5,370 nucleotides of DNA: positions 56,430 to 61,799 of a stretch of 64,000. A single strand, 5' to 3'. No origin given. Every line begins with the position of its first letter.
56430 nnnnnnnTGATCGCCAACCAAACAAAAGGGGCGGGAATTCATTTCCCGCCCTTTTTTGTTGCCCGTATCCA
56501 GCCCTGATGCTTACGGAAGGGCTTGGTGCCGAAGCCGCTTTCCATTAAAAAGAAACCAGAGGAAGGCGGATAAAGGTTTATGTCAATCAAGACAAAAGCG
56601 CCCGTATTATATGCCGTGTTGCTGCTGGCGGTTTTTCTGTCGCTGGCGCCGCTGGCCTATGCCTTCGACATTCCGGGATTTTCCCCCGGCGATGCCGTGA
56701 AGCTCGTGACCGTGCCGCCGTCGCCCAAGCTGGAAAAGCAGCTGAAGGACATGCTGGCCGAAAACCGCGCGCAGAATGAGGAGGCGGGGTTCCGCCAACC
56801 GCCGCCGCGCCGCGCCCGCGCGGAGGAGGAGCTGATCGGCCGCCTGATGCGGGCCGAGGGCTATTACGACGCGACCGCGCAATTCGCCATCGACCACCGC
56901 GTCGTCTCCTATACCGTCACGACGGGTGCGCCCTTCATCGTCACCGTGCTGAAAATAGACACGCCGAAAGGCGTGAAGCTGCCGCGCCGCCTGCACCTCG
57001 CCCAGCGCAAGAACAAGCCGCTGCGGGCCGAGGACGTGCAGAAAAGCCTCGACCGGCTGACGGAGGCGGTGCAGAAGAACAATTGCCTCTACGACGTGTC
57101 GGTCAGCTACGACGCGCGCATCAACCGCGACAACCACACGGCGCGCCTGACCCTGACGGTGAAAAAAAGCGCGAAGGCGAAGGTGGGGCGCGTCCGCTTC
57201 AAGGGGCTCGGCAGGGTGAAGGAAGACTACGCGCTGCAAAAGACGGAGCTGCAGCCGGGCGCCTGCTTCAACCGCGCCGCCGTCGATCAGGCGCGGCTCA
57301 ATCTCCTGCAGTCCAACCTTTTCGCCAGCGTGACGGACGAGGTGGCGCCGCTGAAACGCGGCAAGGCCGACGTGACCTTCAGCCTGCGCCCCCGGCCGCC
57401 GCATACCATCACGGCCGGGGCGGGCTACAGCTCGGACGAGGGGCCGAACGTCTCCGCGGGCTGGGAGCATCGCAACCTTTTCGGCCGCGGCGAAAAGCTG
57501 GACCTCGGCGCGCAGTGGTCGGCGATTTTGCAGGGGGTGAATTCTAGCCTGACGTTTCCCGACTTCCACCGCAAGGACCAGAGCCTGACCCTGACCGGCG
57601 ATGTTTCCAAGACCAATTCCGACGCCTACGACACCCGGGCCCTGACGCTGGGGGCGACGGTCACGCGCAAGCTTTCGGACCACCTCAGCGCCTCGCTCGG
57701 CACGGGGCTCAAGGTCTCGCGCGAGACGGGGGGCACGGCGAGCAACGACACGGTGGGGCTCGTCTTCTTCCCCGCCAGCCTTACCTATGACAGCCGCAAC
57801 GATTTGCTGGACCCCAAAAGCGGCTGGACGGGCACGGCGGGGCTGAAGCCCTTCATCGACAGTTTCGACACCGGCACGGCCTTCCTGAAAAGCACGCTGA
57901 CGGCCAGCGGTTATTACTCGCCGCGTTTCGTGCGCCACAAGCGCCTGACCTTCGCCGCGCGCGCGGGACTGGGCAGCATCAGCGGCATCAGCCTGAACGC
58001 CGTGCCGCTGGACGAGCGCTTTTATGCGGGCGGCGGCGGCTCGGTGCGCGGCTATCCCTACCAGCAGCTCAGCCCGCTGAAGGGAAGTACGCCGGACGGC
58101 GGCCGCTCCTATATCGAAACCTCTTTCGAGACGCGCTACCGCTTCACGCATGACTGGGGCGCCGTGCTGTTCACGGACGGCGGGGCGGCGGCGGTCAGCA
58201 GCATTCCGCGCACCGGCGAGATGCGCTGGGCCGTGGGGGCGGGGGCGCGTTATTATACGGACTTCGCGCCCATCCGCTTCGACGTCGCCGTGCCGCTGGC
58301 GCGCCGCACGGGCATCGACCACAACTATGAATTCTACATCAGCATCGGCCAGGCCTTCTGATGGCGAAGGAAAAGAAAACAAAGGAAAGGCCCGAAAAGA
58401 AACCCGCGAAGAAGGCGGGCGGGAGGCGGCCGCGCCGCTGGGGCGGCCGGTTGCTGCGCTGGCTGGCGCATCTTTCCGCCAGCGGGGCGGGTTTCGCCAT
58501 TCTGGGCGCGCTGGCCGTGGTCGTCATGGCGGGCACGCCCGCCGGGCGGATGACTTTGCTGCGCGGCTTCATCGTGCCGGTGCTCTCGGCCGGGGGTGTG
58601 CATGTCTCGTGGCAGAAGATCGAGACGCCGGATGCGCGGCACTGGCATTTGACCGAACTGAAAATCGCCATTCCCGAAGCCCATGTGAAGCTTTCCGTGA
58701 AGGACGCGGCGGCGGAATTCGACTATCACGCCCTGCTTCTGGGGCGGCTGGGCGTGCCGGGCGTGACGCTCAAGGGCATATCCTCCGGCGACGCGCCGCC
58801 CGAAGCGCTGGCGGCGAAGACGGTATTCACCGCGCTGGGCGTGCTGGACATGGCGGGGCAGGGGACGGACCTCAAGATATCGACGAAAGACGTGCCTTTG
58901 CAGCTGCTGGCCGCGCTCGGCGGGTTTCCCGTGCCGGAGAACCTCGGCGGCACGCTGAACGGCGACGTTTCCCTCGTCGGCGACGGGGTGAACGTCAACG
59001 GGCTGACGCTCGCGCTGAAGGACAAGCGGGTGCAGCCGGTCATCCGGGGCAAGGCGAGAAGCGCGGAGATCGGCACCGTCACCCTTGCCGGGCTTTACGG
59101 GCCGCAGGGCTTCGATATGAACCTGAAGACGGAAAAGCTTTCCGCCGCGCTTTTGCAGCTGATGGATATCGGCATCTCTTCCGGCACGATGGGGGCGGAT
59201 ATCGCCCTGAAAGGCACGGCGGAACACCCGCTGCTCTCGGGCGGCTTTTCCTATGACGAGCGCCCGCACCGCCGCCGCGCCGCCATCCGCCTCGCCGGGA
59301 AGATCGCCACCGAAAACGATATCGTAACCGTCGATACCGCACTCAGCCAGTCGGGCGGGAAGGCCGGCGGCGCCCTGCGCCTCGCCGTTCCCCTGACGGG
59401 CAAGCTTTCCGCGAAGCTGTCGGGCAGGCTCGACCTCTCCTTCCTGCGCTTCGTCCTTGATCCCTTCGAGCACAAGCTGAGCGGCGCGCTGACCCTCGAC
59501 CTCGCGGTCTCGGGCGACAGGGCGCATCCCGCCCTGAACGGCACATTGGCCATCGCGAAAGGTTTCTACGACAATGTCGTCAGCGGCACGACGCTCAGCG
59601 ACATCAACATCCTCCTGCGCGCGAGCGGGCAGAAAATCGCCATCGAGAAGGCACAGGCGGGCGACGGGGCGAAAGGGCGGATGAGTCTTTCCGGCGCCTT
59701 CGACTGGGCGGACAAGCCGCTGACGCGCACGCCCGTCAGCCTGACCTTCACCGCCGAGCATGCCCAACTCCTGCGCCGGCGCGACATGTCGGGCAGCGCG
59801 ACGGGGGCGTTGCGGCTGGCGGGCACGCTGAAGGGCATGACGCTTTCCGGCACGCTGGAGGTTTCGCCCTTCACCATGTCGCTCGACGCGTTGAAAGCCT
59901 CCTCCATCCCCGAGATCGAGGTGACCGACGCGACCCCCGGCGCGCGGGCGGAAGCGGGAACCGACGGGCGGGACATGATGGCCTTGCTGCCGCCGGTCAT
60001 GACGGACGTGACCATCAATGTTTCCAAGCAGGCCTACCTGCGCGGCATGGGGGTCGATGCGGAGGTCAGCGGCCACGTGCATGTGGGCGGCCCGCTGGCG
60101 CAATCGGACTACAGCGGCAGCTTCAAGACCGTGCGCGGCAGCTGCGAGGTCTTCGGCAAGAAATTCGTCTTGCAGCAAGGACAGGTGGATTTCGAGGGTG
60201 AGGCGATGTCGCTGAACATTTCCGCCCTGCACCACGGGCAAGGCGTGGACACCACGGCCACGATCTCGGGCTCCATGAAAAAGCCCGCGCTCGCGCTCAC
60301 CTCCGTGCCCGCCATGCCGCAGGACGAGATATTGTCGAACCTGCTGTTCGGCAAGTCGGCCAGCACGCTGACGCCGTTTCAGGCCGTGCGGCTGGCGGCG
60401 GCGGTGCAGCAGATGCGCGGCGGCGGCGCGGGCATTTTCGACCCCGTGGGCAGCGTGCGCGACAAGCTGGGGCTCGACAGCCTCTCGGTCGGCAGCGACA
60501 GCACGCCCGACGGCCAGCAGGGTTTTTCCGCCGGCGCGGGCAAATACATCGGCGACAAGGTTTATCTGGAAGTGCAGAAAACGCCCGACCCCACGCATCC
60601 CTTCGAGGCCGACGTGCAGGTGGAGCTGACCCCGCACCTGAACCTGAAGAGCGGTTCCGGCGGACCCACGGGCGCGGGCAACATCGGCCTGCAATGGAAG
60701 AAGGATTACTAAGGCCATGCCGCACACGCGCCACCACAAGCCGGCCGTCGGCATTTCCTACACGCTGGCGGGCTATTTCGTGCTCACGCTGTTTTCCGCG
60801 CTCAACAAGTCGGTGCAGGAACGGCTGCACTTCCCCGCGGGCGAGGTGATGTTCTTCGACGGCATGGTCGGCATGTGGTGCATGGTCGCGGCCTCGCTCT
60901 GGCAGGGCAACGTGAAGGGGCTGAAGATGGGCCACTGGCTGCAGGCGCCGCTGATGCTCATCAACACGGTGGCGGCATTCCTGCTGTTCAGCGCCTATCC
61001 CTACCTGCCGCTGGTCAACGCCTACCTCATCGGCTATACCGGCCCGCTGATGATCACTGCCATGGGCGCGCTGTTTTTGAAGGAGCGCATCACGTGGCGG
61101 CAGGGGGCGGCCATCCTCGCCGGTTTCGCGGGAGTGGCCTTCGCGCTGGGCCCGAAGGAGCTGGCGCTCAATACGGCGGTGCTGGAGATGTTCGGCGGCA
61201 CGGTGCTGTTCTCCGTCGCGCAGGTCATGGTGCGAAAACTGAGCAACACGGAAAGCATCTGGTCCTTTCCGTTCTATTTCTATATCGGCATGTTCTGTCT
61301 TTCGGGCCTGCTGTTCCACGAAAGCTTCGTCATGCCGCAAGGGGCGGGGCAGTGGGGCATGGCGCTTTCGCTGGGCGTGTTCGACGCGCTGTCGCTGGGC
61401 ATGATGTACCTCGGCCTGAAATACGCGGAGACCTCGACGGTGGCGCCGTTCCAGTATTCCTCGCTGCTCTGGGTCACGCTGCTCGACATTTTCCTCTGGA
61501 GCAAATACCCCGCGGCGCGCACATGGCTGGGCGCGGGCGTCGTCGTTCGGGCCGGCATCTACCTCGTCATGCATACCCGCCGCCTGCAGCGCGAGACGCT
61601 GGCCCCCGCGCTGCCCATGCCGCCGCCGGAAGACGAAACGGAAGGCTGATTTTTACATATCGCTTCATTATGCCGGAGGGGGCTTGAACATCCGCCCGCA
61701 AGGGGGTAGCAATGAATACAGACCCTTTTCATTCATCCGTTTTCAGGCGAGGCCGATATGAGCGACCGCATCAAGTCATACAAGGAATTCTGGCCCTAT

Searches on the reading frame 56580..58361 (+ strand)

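Call 54: search_protein_families(library=pfam, proteins=[window:56580-58361:+], max_evalue=0.001)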
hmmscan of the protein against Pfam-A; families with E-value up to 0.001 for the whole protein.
window:56580-58361:+ (593 aa): 2 families
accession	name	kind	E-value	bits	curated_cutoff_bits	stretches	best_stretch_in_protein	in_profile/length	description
PF01103.29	Omp85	-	2e-47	162.8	24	1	299-593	1-325/325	Omp85 superfamily domain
PF07244.20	POTRA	-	8.9e-13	49.2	21.3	1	201-271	2-78/79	Surface antigen variable number repeat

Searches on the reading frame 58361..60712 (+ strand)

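Call 54: search_protein_families(library=pfam, proteins=[window:58361-60712:+], max_evalue=0.001)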
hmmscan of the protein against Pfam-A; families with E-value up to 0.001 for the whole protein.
window:58361-60712:+ (783 aa): 1 family
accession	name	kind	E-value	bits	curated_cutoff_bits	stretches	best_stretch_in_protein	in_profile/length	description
PF04357.19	TamB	-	9.3e-62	209.9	22.4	2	432-783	4-381/381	TamB, inner membrane protein subunit of TAM complex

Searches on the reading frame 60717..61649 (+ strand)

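Call 54: search_protein_families(library=pfam, proteins=[window:60717-61649:+], max_evalue=0.001)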
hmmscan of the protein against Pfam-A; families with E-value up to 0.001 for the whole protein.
window:60717-61649:+ (310 aa): 1 family
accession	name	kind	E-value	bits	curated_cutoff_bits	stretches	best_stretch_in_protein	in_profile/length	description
PF00892.27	EamA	-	1.1e-17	65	28.2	2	14-143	5-133/135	EamA-like transporter family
